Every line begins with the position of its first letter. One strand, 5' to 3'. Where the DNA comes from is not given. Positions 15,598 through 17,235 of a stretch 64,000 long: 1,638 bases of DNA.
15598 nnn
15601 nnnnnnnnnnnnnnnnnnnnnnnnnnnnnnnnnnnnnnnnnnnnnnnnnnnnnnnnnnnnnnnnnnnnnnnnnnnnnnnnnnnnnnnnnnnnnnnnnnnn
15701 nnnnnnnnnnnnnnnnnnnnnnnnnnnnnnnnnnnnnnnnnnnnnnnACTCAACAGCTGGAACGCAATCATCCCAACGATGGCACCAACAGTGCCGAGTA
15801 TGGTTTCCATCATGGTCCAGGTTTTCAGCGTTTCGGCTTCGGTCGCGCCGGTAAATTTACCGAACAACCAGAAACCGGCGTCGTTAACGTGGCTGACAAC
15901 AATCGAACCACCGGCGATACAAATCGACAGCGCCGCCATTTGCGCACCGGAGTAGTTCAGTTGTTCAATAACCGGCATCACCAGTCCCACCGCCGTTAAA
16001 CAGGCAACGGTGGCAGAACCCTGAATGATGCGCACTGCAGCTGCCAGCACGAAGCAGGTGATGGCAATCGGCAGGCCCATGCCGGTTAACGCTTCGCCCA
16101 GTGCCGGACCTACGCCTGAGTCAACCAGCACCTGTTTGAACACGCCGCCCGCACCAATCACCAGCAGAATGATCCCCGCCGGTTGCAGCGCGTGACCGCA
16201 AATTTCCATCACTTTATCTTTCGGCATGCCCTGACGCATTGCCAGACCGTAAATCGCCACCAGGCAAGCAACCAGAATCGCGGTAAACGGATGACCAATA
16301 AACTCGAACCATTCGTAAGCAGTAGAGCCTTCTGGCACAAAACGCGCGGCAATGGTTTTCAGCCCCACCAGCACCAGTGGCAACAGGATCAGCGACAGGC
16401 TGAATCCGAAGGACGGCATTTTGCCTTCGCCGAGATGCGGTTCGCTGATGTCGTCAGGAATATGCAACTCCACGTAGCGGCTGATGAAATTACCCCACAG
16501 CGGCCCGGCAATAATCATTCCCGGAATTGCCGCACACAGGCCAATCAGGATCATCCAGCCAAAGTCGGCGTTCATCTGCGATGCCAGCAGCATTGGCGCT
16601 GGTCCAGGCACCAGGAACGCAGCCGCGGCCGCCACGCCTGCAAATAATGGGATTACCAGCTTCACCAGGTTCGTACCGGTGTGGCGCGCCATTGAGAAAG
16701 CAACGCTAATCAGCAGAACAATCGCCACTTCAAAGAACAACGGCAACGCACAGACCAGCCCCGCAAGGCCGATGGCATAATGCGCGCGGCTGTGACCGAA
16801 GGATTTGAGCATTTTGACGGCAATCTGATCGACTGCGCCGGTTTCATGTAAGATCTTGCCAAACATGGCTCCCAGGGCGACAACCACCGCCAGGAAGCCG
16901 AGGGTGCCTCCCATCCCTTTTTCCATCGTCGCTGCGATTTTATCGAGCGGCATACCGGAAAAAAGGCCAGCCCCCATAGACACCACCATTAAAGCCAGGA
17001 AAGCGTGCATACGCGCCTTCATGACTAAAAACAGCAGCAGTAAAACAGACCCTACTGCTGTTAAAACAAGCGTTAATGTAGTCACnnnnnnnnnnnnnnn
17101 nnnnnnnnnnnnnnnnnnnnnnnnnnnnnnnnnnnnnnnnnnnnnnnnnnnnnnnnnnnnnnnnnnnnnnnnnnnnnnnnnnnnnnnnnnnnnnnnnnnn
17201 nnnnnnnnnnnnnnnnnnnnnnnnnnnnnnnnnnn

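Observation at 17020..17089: Terminator-like hairpin inside the annotated 5' end of gntU; start-codon ambiguity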

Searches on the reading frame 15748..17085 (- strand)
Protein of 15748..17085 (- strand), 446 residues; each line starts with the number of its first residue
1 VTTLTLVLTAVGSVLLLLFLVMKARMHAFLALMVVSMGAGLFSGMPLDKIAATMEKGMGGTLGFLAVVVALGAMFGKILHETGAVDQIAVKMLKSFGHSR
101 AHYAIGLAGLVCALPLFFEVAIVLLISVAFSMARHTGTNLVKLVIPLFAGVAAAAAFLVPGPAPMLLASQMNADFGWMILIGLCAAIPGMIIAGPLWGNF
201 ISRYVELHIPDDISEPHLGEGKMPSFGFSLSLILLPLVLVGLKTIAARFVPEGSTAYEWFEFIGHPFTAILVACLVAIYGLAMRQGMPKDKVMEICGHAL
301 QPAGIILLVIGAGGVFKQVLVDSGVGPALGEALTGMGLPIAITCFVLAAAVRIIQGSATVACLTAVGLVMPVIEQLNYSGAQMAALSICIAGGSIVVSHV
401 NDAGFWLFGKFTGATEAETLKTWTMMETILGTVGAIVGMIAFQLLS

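Call 14: search_protein_families(library=pfam, proteins=[window:15748-17085:-, window:15748-17022:-])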
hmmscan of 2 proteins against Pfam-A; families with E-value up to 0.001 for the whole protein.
window:15748-17085:- (446 aa): 3 families
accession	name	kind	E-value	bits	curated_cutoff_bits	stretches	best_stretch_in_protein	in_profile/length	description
PF02447.22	GntP_permease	-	2e-168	561.2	22.5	1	5-441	2-437/440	GntP family permease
PF03600.22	CitMHS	-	6.2e-10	39.1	31.9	1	19-388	3-333/336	Citrate transporter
PF13726.12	Na_H_antiport_2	-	0.00075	20.1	29.8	1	11-94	4-85/87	Na+-H+ antiporter family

window:15748-17022:- (425 aa): 3 families
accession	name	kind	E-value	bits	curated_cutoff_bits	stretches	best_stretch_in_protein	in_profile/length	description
PF02447.22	GntP_permease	-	4.3e-164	546.8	22.5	1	1-420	18-437/440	GntP family permease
PF03600.22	CitMHS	-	6e-10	39.2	31.9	1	10-367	14-333/336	Citrate transporter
PF13726.12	Na_H_antiport_2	-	0.00099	19.7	29.8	1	3-73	16-85/87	Na+-H+ antiporter family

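Call 15: search_protein_families(library=ncbifam, proteins=[window:15748-17085:-])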
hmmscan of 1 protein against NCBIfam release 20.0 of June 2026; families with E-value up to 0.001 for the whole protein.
window:15748-17085:- (446 aa): 6 families
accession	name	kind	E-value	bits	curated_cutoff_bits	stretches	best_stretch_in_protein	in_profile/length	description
NF007781.0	PRK10472.1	equivalog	4.3e-276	915.8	625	1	1-446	1-446/446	gluconate transporter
TIGR00791.1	gntP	subfamily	3.2e-179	596.6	292.75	1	4-444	1-438/439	gluconate:H+ symporter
NF011560.0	PRK14984.1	equivalog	1.4e-91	308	744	1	5-440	2-432/438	gluconate transporter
NF007332.0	PRK09821.1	equivalog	1.3e-89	301.3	524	1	1-442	1-451/454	GntP family transporter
NF007395.0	PRK09921.1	equivalog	3.2e-72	244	618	1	4-437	5-436/445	D-serine transporter DsdX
NF007459.0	PRK10034.1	equivalog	1.9e-70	238.2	647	1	5-440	5-442/447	gluconate permease GntP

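Call 16: search_solved_structures(query=window:15748-17085:-, max_evalue=0.01, show_alignments=2)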
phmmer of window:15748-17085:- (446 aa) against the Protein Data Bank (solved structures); distinct sequences matched with E-value up to 0.01: 0.

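Call 17: find_related_loci(query=window:15748-17085:-, collection=genome_contigs, flank=2500)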
Query window:15748-17085:- (446 aa) in genome_contigs; peptide patterns used: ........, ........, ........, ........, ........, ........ (x = any residue, [..] = any of these).
531 stretches matched a pattern; 493 encode a relative of the query (tblastn E <= 1e-3); the best 80 are kept; 80 distinct loci.
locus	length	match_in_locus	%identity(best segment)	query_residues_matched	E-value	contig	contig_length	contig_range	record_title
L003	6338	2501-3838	100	1-446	0e+0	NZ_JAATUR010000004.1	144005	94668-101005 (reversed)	Escherichia coli strain SCPM-O-B-8794 4length=144005, whole genome shotgun sequence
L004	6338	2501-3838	99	1-446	0e+0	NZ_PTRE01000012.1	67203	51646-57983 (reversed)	Escherichia sp. MOD1-EC7003 MOD1-EC7003_12_length_67203_cov_124, whole genome shotgun sequence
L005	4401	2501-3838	99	1-446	0e+0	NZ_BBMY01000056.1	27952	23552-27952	Escherichia albertii NBRC 107761 = DSM 17582 strain NBRC 107761, whole genome shotgun sequence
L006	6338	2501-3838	97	1-446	0e+0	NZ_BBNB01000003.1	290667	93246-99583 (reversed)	Citrobacter sedlakii NBRC 105722, whole genome shotgun sequence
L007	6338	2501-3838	96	1-446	0e+0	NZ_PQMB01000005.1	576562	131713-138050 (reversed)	Citrobacter amalonaticus strain S646 scaffold5.1, whole genome shotgun sequence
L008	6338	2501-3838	97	1-446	0e+0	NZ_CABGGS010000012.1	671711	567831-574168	Klebsiella spallanzanii isolate SB6411, whole genome shotgun sequence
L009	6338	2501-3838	96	1-446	0e+0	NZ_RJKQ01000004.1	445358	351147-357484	Enterobacter sp. BIGb0383 Ga0304806_104, whole genome shotgun sequence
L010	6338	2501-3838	97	1-446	0e+0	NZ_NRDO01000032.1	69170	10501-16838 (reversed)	Citrobacter sp. NCU1 contig_32, whole genome shotgun sequence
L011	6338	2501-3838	96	1-446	0e+0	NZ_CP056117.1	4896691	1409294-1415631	Enterobacter cloacae strain DSM 26481 chromosome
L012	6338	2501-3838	97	1-446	0e+0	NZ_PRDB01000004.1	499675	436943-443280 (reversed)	Klebsiella michiganensis strain DSM 25444 contig_4, whole genome shotgun sequence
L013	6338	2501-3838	97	1-446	0e+0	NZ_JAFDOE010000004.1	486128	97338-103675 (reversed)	Citrobacter sp. FP75 contig4, whole genome shotgun sequence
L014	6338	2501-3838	96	1-446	0e+0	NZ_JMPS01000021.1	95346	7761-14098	Yokenella regensburgei ATCC 49455 GYRE.assembly.022, whole genome shotgun sequence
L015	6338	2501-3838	97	1-446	0e+0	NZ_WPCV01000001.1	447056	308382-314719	Citrobacter sp. On2M On2M_1, whole genome shotgun sequence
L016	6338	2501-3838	96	1-446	0e+0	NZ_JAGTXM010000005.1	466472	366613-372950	Citrobacter amalonaticus strain ku-bf3 scaffold_4, whole genome shotgun sequence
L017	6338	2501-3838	96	1-446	0e+0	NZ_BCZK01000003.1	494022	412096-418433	Klebsiella oxytoca NBRC 105695, whole genome shotgun sequence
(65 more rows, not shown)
